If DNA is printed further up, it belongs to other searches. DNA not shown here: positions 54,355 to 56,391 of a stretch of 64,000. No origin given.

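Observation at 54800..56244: C-terminal ~480-aa domain after the last TM pair, with an HSHP motif (55285-55296)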

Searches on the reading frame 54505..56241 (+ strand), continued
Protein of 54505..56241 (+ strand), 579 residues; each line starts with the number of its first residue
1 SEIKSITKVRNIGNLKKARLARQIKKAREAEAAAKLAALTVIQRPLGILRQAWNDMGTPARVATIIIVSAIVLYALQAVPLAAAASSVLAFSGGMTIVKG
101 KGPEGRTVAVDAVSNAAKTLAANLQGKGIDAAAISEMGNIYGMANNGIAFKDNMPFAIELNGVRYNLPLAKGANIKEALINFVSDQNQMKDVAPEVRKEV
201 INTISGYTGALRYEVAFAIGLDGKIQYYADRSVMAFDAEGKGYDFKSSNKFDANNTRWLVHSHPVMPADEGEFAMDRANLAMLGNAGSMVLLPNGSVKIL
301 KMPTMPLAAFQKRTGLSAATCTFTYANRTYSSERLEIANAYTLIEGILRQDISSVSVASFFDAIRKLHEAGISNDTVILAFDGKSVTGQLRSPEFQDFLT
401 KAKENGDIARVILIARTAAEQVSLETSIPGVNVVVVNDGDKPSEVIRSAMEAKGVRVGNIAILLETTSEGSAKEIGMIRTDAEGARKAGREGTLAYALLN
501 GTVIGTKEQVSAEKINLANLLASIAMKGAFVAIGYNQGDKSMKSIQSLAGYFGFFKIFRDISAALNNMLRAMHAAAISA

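Call 67: fold_search(model_id=the predicted structure, library=pdb)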
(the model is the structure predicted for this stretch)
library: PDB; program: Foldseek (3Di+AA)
matches with E <= 10: 1685; with E <= 0.001: 22
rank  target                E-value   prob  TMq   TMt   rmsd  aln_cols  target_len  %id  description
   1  8hqp_D                1.5e-04  1.00  0.20  0.34  11.6       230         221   13  Crystal structure of AbHheG mutant from Acidimicrobiia bacterium (released 2023-08-02)
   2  4nbu_B                2.2e-04  0.99  0.20  0.33  11.9       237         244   14  Crystal structure of FabG from Bacillus sp (released 2013-12-04)
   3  4nbu_A                3.2e-04  0.99  0.20  0.34  12.0       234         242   14  Crystal structure of FabG from Bacillus sp (released 2013-12-04)
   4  5z2l_B                3.7e-04  0.99  0.20  0.32  11.0       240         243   12  Crystal structure of BdcA in complex with NADPH (released 2018-03-07)
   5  8hqp_C                4.0e-04  0.99  0.19  0.33  12.0       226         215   11  Crystal structure of AbHheG mutant from Acidimicrobiia bacterium (released 2023-08-02)
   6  1uls_C                4.7e-04  0.99  0.20  0.34  11.1       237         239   13  Crystal structure of tt0140 from Thermus thermophilus HB8 (released 2004-11-02)
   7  8hqp_B                5.0e-04  0.99  0.20  0.32  11.8       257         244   12  Crystal structure of AbHheG mutant from Acidimicrobiia bacterium (released 2023-08-02)
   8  4bms_F                5.0e-04  0.97  0.19  0.31  12.3       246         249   16  Short chain alcohol dehydrogenase from Ralstonia sp. DSM 6428 in complex with NADPH (released 2014-03-19)
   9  1uls_B                5.6e-04  1.00  0.21  0.34  10.9       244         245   12  Crystal structure of tt0140 from Thermus thermophilus HB8 (released 2004-11-02)
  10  9jve_B                5.6e-04  0.99  0.20  0.32  11.8       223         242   11  Crysral structure of 2-keto-3-deoxypentonate 4-dehydrogenase from Herbaspirillum huttiense (apo form) (released 2025-10-15)
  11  5z2l_J                6.2e-04  0.99  0.20  0.34  10.9       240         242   12  Crystal structure of BdcA in complex with NADPH (released 2018-03-07)
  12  6t7m_A                6.2e-04  0.99  0.20  0.34  12.4       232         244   15  Crystal structure of Salmonella typhimurium FabG at 2.65 A resolution (released 2020-11-18)
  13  4bms_B                7.8e-04  0.96  0.19  0.31  12.3       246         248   16  Short chain alcohol dehydrogenase from Ralstonia sp. DSM 6428 in complex with NADPH (released 2014-03-19)
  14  6t5x_A                8.8e-04  0.99  0.22  0.36  11.7       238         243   15  Crystal structure of Salmonella typhimurium FabG in complex with NADPH at 1.5 A resolution (released 2020-11-18)
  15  5z2l_A                8.8e-04  0.99  0.20  0.32  11.0       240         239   12  Crystal structure of BdcA in complex with NADPH (released 2018-03-07)
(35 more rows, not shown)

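Call 82: fold_search(model_id=the predicted structure, library=viral)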
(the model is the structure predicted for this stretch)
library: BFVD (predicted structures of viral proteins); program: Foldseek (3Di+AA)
matches with E <= 10: 1060; with E <= 0.001: 0
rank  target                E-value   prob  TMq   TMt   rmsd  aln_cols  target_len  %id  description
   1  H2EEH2                1.0e-03  0.94  0.18  0.21  22.0       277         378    9  Putative RNA methyltransferase [Moumouvirus sp. 'Monve']
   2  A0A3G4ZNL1            3.6e-03  0.72  0.20  0.24  16.5       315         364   15  VWFA domain-containing protein [Terrestrivirus sp.]
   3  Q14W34                5.6e-03  0.51  0.15  0.08  12.1       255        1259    7  ORF72 [Ranid herpesvirus 2]
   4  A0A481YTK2            6.3e-03  0.11  0.12  0.08  21.8       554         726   10  Histidine kinase [Marseillevirus LCMAC102]
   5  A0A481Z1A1            6.6e-03  0.18  0.14  0.15  19.7       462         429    7  AP (Apurinic) endonuclease family 2 [Pithovirus LCPAC001]
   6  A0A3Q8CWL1            9.8e-03  0.25  0.16  0.20  19.1       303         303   11  (no name in the UniProt tables at hand)
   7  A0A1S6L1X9            1.2e-02  0.23  0.17  0.22  18.9       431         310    9  (no name in the UniProt tables at hand)
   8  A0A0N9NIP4            1.2e-02  0.30  0.16  0.12  16.4       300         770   10  (no name in the UniProt tables at hand)
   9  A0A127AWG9            1.3e-02  0.82  0.19  0.23  10.1       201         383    9  Glycosyl transferase [Bacillus phage SP-15]
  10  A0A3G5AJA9            1.3e-02  0.69  0.21  0.12  13.2       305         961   12  Uncharacterized protein [Sylvanvirus sp.]
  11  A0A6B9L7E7            1.4e-02  0.94  0.14  0.46  12.6       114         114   14  JAB domain-containing protein [Mycobacterium phage Onyinye]
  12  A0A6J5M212            1.5e-02  0.51  0.16  0.28  11.0       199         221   10  Uncharacterized protein [uncultured Caudovirales phage]
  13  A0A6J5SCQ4            1.6e-02  0.77  0.15  0.09  16.4       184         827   12  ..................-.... domain-containing protein [uncultured Caudovirales phage]
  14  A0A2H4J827            1.9e-02  0.30  0.16  0.16  13.4       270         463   10  Spherulation-specific family 4 [uncultured Caudovirales phage]
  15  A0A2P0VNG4            1.9e-02  0.23  0.15  0.18  16.3       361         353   10  Glycosyltransferase family 1 protein [Tetraselmis virus 1]
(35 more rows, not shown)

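Call 83: find_encoding_contigs(protein=P0008, flank=10000)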
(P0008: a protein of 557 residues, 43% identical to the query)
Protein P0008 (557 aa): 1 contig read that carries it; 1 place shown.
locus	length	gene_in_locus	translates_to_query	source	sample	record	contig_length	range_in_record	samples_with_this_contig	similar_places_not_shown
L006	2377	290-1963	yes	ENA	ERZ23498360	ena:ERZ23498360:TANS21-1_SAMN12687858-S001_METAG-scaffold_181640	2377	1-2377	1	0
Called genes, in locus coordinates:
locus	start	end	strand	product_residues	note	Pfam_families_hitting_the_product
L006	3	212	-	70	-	?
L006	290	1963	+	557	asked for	-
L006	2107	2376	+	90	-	?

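Call 84: find_encoding_contigs(protein=P0009, flank=10000)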
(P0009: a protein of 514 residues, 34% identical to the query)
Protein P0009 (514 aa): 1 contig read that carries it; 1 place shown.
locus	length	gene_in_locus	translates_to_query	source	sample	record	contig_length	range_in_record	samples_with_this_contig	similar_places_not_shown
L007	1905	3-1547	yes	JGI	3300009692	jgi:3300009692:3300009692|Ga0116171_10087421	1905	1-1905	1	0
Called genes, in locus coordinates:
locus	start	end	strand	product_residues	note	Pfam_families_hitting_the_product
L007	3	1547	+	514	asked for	?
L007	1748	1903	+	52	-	?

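Call 85: find_encoding_contigs(protein=P0005, flank=10000)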
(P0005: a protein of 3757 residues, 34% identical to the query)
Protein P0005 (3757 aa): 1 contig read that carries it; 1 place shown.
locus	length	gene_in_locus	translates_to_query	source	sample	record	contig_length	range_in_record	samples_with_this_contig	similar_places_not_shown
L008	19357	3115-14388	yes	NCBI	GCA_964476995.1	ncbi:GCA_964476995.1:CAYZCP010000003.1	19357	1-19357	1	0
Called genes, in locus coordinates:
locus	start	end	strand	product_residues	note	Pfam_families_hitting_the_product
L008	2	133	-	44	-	?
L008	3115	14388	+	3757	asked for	-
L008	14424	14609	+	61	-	-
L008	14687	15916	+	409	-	PF13173:AAA_14, PF13635:DUF4143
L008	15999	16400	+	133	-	-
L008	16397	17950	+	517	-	PF00515:TPR_1 (weak), PF07719:TPR_2 (faint), PF13181:TPR_8 (weak)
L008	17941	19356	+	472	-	?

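Call 86: find_encoding_contigs(protein=P0012, flank=10000)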
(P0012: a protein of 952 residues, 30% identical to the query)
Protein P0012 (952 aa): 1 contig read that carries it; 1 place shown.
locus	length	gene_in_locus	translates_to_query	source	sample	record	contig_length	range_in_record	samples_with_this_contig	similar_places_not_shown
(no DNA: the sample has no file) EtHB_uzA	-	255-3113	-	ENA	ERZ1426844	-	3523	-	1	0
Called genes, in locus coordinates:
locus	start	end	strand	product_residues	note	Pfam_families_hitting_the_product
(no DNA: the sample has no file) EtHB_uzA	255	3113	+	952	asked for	-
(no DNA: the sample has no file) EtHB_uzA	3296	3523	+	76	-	?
